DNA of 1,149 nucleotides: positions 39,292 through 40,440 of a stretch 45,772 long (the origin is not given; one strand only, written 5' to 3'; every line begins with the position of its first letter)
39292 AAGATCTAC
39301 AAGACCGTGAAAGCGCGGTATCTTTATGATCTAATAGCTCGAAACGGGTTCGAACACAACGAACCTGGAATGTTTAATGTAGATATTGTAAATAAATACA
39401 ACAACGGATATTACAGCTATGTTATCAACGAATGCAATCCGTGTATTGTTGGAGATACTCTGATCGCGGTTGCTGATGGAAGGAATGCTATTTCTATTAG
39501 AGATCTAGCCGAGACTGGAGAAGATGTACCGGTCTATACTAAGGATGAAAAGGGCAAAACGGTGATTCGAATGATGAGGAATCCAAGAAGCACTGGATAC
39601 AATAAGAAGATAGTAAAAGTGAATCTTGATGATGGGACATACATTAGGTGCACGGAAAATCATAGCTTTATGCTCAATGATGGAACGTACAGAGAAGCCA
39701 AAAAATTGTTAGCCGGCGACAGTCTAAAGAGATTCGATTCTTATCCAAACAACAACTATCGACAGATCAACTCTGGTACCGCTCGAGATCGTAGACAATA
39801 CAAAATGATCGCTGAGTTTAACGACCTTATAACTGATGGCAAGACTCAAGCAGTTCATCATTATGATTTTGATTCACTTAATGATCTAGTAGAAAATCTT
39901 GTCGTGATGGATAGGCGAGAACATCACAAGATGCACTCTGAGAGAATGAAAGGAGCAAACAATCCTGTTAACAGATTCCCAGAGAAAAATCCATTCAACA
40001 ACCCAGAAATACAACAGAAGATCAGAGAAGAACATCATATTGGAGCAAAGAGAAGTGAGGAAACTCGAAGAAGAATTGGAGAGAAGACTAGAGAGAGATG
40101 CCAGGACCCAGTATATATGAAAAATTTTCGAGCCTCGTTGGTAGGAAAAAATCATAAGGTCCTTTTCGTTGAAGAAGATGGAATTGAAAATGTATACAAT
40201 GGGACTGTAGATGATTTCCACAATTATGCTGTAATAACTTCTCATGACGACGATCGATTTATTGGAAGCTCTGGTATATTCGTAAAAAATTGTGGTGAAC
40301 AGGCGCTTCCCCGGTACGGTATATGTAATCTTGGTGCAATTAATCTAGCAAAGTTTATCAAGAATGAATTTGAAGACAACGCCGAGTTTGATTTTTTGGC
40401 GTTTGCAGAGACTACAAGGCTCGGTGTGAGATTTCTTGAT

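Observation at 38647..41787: Class-II-type RNR with an HNH-intein inserted exactly in the catalytic NPC|GE motif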

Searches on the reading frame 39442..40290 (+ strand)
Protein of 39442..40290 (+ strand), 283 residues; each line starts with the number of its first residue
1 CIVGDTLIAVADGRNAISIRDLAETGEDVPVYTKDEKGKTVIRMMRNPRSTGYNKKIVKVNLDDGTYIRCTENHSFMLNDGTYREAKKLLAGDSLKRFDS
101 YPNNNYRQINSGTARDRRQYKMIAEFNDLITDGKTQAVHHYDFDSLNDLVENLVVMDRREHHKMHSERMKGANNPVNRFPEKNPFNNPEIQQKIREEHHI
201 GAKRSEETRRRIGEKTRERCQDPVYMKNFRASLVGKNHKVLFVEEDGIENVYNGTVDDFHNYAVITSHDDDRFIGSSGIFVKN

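Call 4: search_protein_families(library=pfam, proteins=[window:39442-40290:+], max_evalue=0.1)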
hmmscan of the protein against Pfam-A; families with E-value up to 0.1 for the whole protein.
seq(283 aa): 3 families
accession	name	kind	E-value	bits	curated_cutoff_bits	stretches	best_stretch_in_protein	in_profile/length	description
PF14890.11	Intein_splicing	-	1.3e-09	38.5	35.8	1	9-264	2-148/155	Intein splicing domain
PF07591.16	PT-HINT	-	0.00019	22.2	27.7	0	247-269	105-127/137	Pretoxin HINT domain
PF13392.12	HNH_3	-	0.039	14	24.8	1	137-162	20-45/46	HNH endonuclease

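Call 5: search_protein_families(library=ncbifam, proteins=[window:39442-40290:+], max_evalue=0.1)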
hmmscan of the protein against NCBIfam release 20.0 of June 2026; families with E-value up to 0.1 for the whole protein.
seq(283 aa): 5 families
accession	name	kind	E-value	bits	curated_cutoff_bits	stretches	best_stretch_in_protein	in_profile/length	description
NF052663.1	RtcB_rel_intein2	exception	9.5e-29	100.7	1050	1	1-264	78-302/626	intein-containing RctB family protein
TIGR01445.1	intein_Nterm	domain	1.6e-11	45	24.5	1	1-77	1-82/83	intein N-terminal splicing region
NF005852.0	PRK07773.1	equivalog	2e-11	42.9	780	1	1-151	398-538/886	replicative DNA helicase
NF038136.1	rSAM_Rv_intein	exception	5.4e-05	22.2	700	1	1-161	76-211/574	intein-containing Rv2578c family radical SAM protein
NF007079.0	PRK09532.1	equivalog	0.00044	18.6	1525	1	1-85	775-857/876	DNA polymerase III subunit alpha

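Call 7: search_dna_similar(query=window:39442-40290:+, collection=phages, mode=protein, max_rows=40, max_evalue=0.001)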
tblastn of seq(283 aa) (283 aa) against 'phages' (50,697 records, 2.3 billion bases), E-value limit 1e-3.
Records with a match: 42; places in all: 42; records where one place covers at least 80% of the query: 24.
Best place of each record, by identity: <60% 42.
By first word of the organism name: Dickeya 18; Vibrio 4; Salmonella 4; uncultured 3; Thermus 3; Bacillus 2; Synechococcus 2; Lactobacillus 2; Aphanizomenon 1; Rhodobacter 1; and 2 more.
By host as written in the record: Dickeya solani 10; Salmonella enterica subsp. enterica serovar Enteritidis PT1 4; - 3; Pectobacterium sp. and Dickeya sp. 3; Vibrio coralliilyticus P1 2; Dickeya solani DSM28711 2; Dickeya sp. 2; Bacillus subtilis W-23-S(r); Bacillus licheniformis ATCC 9945a 2; and 12 more.
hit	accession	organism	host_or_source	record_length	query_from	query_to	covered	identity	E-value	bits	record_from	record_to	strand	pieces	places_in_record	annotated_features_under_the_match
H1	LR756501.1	uncultured phage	metagenomic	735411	1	283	100%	42.5%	4e-60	211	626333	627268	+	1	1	record has no annotation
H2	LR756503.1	uncultured phage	metagenomic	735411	1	283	100%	42.5%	4e-60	211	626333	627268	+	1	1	record has no annotation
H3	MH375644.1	Vibrio phage YC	Vibrio coralliilyticus P1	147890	1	283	100%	28.3%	5e-21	98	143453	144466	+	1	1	RNRI protein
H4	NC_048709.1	Vibrio phage YC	Vibrio coralliilyticus P1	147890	1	283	100%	28.3%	5e-21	98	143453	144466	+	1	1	ribonucleotide reductase large subunit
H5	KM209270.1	Dickeya phage phiDP10.3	Pectobacterium sp. and Dickeya sp.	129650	1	283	100%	27.2%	1e-18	92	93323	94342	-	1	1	ribonucleoside-diphosphate reductase alpha subunit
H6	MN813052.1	Dickeya phage Ds23CZ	Dickeya solani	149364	1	283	100%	27.2%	1e-18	91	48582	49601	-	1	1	ribonucleotide reductase of class Ia (aerobic), alpha subunit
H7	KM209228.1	Dickeya phage phiD3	Pectobacterium sp. and Dickeya sp.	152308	1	283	100%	27.2%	1e-18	91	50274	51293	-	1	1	ribonucleoside-diphosphate reductase alpha subunit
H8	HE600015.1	Dickeya phage vB-DsoM-LIMEstone1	Dickeya solani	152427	1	283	100%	27.2%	1e-18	91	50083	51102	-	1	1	nrdA: putative ribonucleoside-diphosphate reductase subunit alpha NrdA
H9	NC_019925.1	Dickeya phage vB-DsoM-LIMEstone1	Dickeya solani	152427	1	283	100%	27.2%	1e-18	91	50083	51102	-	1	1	nrdA: NrdA-like aerobic NDP reductase large subunit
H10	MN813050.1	Dickeya phage Ds16CZ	Dickeya solani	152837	1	283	100%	27.2%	1e-18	91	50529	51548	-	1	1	ribonucleotide reductase of class Ia (aerobic), alpha subunit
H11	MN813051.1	Dickeya phage Ds20CZ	Dickeya solani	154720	1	283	100%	27.2%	1e-18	91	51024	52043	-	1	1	ribonucleotide reductase of class Ia (aerobic), alpha subunit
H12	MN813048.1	Dickeya phage Ds5CZ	Dickeya solani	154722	1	283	100%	27.2%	1e-18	91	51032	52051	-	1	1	ribonucleotide reductase of class Ia (aerobic), alpha subunit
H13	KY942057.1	Dickeya phage XF4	Dickeya solani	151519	1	283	100%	27.2%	1e-18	91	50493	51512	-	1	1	putative ribonucleoside-diphosphate reductase subunit alpha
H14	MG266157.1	Dickeya phage PP35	Dickeya solani F012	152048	1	283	100%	27.2%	1e-18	91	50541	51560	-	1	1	putative ribonucleoside-diphosphate reductase subunit alpha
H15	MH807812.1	Dickeya phage Kamild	Dickeya solani DSM28711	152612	1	283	100%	27.2%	1e-18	91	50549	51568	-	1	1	ribonucleoside-diphosphate reductase, alpha subunit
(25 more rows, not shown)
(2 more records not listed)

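Call 9: get_annotated_region(hit=H1, flank=4000)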
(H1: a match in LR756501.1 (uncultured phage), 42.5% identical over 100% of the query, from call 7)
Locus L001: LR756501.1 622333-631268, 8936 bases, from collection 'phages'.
description: uncultured phage genome assembly, chromosome: 1.
organism: uncultured phage (NCBI taxid 278008)
taxonomy: Viruses; environmental samples
host: -; source: metagenomic; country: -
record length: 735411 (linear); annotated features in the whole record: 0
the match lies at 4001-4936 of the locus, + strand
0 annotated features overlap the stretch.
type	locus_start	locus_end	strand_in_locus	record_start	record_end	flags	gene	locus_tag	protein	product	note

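Call 18: search_solved_structures(query=window:39442-40290:+, show_alignments=3, max_evalue=1)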
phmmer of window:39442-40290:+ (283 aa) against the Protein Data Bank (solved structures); distinct sequences matched with E-value up to 1: 18.
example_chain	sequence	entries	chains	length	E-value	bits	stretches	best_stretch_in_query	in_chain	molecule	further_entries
7qil_A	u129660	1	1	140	4e-05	26.6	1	16-100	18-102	DnaE intein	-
5ol6_A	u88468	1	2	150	0.0015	21.4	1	19-106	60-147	Nucleic acid binding, OB-fold, tRNA/helicase-type,DNA-directed DNA polymerase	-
5ol7_A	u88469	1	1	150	0.0015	21.4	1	19-106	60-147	DNA-directed DNA polymerase,DNA-directed DNA polymerase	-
4qfq_A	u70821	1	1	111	0.0056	19.5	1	17-103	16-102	DNA polymerase III, alpha subunit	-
2keq_A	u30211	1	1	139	0.0062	19.4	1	19-103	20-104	DNA polymerase III alpha subunit, Nucleic acid binding OB-fold tRNA/helicase-type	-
4kl5_A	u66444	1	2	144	0.0065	19.3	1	19-104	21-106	DNA polymerase III, alpha subunit, Nucleic acid binding, OB-fold, tRNA/helicase-type chime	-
1mi8_A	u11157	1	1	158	0.0072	19.2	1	2-84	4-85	DnaB intein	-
4lx3_A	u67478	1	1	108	0.011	18.5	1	17-103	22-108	DNA polymerase III, alpha subunit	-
1zd7_A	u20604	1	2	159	0.16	14.7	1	28-86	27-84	DNA polymerase III alpha subunit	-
2lwy_A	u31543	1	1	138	0.17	14.7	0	64-95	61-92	BACTERIAL INTEIN-LIKE DOMAIN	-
4kl6_A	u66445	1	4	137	0.18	14.6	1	19-81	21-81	DNA-directed DNA polymerase,Nucleic acid binding, OB-fold, tRNA/helicase-type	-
3nzm_A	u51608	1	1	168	0.19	14.5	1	28-86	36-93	DNA polymerase III subunit alpha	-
5ol5_A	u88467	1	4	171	0.19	14.5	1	28-86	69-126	DNA polymerase III subunit alpha,DNA polymerase III subunit alpha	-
1zde_A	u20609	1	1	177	0.21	14.4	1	28-85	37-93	DNA polymerase III alpha subunit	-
5ol1_A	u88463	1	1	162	0.23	14.2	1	28-82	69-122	DNA polymerase III subunit alpha,DNA polymerase III subunit alpha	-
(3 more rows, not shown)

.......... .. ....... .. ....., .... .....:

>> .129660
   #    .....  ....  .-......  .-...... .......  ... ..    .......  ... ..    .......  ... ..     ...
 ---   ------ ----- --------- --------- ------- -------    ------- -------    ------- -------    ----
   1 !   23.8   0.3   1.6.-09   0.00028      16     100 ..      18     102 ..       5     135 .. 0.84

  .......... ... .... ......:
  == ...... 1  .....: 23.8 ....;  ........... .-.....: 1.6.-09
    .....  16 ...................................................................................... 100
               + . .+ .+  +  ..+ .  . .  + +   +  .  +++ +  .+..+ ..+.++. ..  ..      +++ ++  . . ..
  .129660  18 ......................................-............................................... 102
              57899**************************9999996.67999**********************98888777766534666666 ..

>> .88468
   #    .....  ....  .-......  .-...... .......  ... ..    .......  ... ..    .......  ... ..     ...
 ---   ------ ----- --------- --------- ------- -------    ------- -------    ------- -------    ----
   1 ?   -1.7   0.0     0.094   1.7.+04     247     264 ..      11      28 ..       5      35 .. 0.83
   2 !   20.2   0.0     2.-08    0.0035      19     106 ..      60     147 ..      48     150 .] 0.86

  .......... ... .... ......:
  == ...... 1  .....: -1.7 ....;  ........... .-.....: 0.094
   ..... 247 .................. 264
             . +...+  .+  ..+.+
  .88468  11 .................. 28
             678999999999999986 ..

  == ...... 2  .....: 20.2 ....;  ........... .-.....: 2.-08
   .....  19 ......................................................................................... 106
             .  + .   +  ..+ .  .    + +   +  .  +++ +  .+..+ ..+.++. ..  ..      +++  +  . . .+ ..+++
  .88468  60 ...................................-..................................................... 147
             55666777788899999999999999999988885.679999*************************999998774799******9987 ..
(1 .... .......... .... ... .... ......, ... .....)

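Call 27: predict_structure(alignment_id=A1)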
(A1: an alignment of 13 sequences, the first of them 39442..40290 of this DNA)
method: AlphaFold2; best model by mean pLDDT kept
length: 283 residues; sequences in the alignment: 13
mean_pLDDT: 78.5   pTM: 0.71
mean pLDDT of the five models: 78.5, 69.4, 65.2, 59.5, 58.5
residues with pLDDT >= 90: 111; 70-90: 96; 50-70: 34; < 50: 42
segments of 3 or more residues with pLDDT < 50: 176-184, 198-221
pLDDT, mean of each block of 10 residues (from residue 1): 94 92 91 86 89 91 93 93 94 91 75 69 90 86 85 91 77 51 49 47 40 43 52 72 95 83 90 87 85
secondary structure, 60 per line:
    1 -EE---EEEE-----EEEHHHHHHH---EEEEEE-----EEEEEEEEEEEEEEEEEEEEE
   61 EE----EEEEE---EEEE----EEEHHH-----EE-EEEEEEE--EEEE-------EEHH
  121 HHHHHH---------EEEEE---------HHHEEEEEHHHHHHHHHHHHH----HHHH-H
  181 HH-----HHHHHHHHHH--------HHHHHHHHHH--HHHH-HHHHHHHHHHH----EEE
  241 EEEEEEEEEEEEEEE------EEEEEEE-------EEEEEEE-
elements in order: E7-10 E16-18 H19-25 E29-34 E40-62 E67-71 E75-78 E83-85 E97-103 E106-109 H119-126 E136-140 E153-157 H158-170 H175-178 H188-197 H206-215 H218-221 H223-233 E238-255 E262-268 E276-282

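Call 31: fold_search(model_id=the predicted structure, library=pdb)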
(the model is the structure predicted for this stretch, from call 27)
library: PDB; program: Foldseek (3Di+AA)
matches with E <= 10: 216; with E <= 0.001: 37
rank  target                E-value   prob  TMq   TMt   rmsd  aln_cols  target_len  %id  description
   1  1zd7_A                5.3e-07  1.00  0.44  0.73   6.4       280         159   10  1.7 Angstrom Crystal Structure Of Post-Splicing Form of a dnaE Intein from Synechocystis Sp. Pcc 6803 (released 2006-01-24)
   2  6frg                  6.6e-07  1.00  0.42  0.72   7.8       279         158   12  Crystal structure of G-1F mutant of Ssp DnaB Mini-Intein variant M86 (released 2019-01-30)
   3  4o1r                  1.7e-06  1.00  0.41  0.79   5.9       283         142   12  Crystal structure of NpuDnaB intein (released 2014-03-19)
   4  6frh_A                1.9e-06  1.00  0.41  0.69   8.2       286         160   12  Crystal structure of Ssp DnaB Mini-Intein variant M86 (released 2019-01-30)
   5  6fre                  4.0e-06  1.00  0.40  0.71   6.0       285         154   11  Crystal structure of G-1F/H73A mutant of Ssp DnaB Mini-Intein variant M86 (released 2019-01-30)
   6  4kl5_A                7.7e-06  1.00  0.43  0.84   3.2       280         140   12  Crystal structure of NpuDnaE intein (released 2013-09-04)
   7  3nzm                  8.1e-06  1.00  0.42  0.69   8.0       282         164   12  Crystal structure of DNAE intein with N-extein in redox trap (released 2011-06-01)
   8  1zde                  9.6e-06  1.00  0.44  0.74   4.3       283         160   10  1.95 Angstrom Crystal Structure of a dnaE Intein Precursor from Synechocystis Sp. Pcc 6803 (released 2006-01-24)
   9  4gig                  1.1e-05  1.00  0.43  0.71   7.0       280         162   11  crystal structure of T69A mutant of trapped Dnae intein precursor (released 2013-03-06)
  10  2imz_A                1.2e-05  1.00  0.32  0.60   9.4       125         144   15  Crystal structure of Mtu recA intein splicing domain (released 2007-05-01)
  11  4kl5_B                1.4e-05  1.00  0.42  0.79   4.6       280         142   11  Crystal structure of NpuDnaE intein (released 2013-09-04)
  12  6frh_B                1.5e-05  1.00  0.39  0.72   8.4       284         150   12  Crystal structure of Ssp DnaB Mini-Intein variant M86 (released 2019-01-30)
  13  1mi8                  1.8e-05  1.00  0.39  0.76   7.3       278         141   12  2.0 Angstrom crystal structure of a DnaB intein from Synechocystis sp. PCC 6803 (released 2003-08-19)
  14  5i0a                  2.1e-05  1.00  0.32  0.60   4.3       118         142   17  RecA mini intein in complex with cisplatin (released 2016-09-21)
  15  3igd                  2.9e-05  1.00  0.32  0.61   4.7       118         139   16  Crystal structure of Mtu recA intein, splicing domain (released 2009-10-06)
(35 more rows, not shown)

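Call 33: search_protein_families(library=pfam, alignment_id=A1, max_evalue=1)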
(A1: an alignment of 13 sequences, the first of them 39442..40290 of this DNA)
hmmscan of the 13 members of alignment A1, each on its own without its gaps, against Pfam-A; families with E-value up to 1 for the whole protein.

A. member 1, window:39442-40290:+ (283 aa): 3 families
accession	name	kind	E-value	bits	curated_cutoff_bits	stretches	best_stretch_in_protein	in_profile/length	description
PF14890.11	Intein_splicing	-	1.3e-09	38.5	35.8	1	9-264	2-148/155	Intein splicing domain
PF07591.16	PT-HINT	-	0.00019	22.2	27.7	1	247-269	105-127/137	Pretoxin HINT domain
PF13392.12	HNH_3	-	0.039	14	24.8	1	137-162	20-45/46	HNH endonuclease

B. families by the number of members that match (of 13 scanned): 20 families
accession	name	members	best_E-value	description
PF14890.11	Intein_splicing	13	5.3e-17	Intein splicing domain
PF13392.12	HNH_3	13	9.4e-13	HNH endonuclease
PF07591.16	PT-HINT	5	0.00019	Pretoxin HINT domain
PF25017.1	zf-C2HC_3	5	0.036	C2HC zinc finger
PF07460.16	NUMOD3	1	0.0045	NUMOD3 motif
PF21744.3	BAHCC1-like_Tudor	1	0.01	BAHCC1-like, Tudor domain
PF11725.13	AvrE_T3Es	1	0.011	AvrE-family Type-III effector proteins (T3Es)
PF18471.6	Ribosomal_L27_C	1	0.023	Ribosomal L27 protein C-terminal domain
PF17996.7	CE2_N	1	0.063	Carbohydrate esterase 2 N-terminal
PF01079.26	Hint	1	0.077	Hint module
PF20213.3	DUF6573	1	0.1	Family of unknown function (DUF6573)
PF04773.18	FecR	1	0.11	FecR protein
PF22834.3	Polo_box_4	1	0.14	Polo box domain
PF12240.13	Angiomotin_C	1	0.15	Angiomotin C terminal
PF23674.1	RYYR-CCHC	1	0.15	RYYR-CCHC domain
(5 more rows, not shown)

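Call 34: get_annotated_region(hit=H8, flank=2500)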
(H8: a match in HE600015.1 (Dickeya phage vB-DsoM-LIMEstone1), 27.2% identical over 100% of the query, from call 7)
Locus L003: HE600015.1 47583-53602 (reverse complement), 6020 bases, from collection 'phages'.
description: Dickeya phage vB_DsoM_LIMEstone1 complete genome.
organism: Dickeya phage vB-DsoM-LIMEstone1 (NCBI taxid 2678590)
taxonomy: Viruses; Duplodnaviria; Heunggongvirae; Uroviricota; Caudoviricetes; Ackermannviridae; Aglimvirinae; Limestonevirus; Limestonevirus limestone
host: Dickeya solani; source: soil from potato trial field; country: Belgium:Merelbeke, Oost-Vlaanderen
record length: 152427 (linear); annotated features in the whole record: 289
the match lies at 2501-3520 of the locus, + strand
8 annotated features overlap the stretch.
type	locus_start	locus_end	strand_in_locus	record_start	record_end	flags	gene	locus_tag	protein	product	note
CDS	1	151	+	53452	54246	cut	-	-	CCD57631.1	putative endolysin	ORF070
regulatory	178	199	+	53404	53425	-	-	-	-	terminator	putative factor-independent terminator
CDS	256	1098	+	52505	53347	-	phoH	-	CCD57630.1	putative PhoH-like phosphate starvation-inducible protein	ORF069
CDS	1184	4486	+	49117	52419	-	nrdA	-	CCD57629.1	putative ribonucleoside-diphosphate reductase subunit alpha NrdA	ORF068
regulatory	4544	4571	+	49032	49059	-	-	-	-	terminator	putative factor-independent terminator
CDS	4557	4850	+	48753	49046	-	-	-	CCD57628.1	hypothetical protein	ORF067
CDS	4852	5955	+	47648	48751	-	nrdB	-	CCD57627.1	putative ribonucleoside-diphosphate reductase subunit beta NrdB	ORF066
CDS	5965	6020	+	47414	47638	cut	-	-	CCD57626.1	putative glutaredoxin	ORF065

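Call 35: get_annotated_region(hit=H3, flank=2500)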
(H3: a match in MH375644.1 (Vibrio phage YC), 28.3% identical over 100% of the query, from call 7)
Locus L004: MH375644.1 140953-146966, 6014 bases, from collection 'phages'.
description: Vibrio phage YC, complete genome.
organism: Vibrio phage YC (NCBI taxid 2267403)
taxonomy: Viruses; Duplodnaviria; Heunggongvirae; Uroviricota; Caudoviricetes; Ackermannviridae; Campanilevirus; Campanilevirus YC
host: Vibrio coralliilyticus P1; source: -; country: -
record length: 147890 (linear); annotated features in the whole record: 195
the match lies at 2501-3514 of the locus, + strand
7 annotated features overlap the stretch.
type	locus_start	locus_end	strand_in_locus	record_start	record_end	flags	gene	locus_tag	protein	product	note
CDS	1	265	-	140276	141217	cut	-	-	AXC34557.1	hypothetical protein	-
CDS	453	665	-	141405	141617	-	-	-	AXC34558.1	hypothetical protein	-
CDS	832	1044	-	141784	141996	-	-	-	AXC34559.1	hypothetical protein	-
CDS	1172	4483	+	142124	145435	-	-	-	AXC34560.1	RNRI protein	-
CDS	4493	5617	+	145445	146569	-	-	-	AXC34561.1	RNRII protein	-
CDS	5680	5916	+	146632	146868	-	-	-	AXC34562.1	glutaredoxin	-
CDS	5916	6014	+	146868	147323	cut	-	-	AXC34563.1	GrxC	-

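Call 43: search_protein_representatives(protein=window:39442-40290:+)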
Query: 283 residues. Proteins with E-value up to 0.001 (for the whole library): 4253; up to 1e-10: 2030; up to 1e-30: 306. The best 150 are listed.
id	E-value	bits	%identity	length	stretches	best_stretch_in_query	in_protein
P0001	5.1e-187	636.3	100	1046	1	1-283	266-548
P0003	1.8e-106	372.1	63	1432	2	1-283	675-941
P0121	2.2e-83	296.4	56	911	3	1-177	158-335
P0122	9.9e-75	268.0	57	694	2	1-178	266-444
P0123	6.1e-70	252.3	51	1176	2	1-233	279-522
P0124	1.5e-67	244.5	51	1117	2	1-227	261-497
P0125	2.4e-64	234.0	47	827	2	1-218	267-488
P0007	5.3e-64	232.8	49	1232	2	1-232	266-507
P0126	5.3e-62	226.3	48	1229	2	1-231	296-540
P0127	8.1e-62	225.7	51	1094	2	1-239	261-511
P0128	8.1e-62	225.7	36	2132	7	6-167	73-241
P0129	1.3e-59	218.4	54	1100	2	1-181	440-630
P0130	2.1e-59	217.8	49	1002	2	1-226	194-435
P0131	2.9e-59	217.3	33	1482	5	1-215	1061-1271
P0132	1.6e-58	214.9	42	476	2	1-227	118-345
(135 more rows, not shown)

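Call 65: search_protein_families(library=phrogs, proteins=[window:39442-40290:+], max_evalue=0.01)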
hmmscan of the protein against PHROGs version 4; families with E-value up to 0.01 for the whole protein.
window:39442-40290:+ (283 aa): 6 families
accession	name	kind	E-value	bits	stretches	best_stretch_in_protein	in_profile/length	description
phrog_15471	-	DNA, RNA and nucleotide metabolism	1.7e-06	29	1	102-222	14-110/183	HNH endonuclease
phrog_7545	-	DNA, RNA and nucleotide metabolism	0.00018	22.8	1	135-170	102-138/160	HNH endonuclease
phrog_16259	-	DNA, RNA and nucleotide metabolism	0.00028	21.2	1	38-94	271-325/330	DNA helicase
phrog_21964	-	DNA, RNA and nucleotide metabolism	0.0012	19.4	1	120-169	165-216/244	HNH endonuclease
phrog_28563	-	unknown function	0.0015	19.8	1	231-265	26-63/98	-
phrog_14913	-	DNA, RNA and nucleotide metabolism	0.0082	17.2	0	119-166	44-89/149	HNH endonuclease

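Call 67: find_related_loci(query=A1, collection=viral_contigs, flank=1500)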
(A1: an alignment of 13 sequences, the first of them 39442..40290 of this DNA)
Query A1 (283 aa) in viral_contigs; peptide patterns used: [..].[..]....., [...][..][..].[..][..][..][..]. (x = any residue, [..] = any of these).
382 stretches matched a pattern; 270 encode a relative of the query (tblastn E <= 1e-3); the best 80 are kept; 80 distinct loci.
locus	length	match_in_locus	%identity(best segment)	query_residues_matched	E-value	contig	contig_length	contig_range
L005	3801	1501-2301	63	1-283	4e-117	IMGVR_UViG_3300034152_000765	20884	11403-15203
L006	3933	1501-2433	45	1-283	7e-72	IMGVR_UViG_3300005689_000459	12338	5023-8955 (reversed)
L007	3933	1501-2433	46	1-283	6e-72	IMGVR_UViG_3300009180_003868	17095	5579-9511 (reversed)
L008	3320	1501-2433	45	1-283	6e-72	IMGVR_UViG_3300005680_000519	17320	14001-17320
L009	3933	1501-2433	45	1-283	7e-72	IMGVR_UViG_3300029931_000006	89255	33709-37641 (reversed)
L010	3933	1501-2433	45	1-283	6e-72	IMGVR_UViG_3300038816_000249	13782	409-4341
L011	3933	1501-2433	46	1-283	6e-72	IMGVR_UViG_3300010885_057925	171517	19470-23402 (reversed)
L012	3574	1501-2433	42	1-283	7e-72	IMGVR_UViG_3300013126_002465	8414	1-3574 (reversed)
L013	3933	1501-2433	44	1-283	1e-70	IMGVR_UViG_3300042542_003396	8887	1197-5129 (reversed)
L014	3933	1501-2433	45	1-283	5e-70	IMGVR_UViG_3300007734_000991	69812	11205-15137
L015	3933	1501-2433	44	1-283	3e-70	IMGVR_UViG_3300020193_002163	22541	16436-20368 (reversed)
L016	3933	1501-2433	44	1-283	8e-70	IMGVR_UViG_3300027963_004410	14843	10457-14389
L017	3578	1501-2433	44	1-283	8e-70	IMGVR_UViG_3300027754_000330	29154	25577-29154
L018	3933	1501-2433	44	1-283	3e-69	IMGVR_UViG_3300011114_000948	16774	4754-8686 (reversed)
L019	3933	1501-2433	42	1-283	2e-68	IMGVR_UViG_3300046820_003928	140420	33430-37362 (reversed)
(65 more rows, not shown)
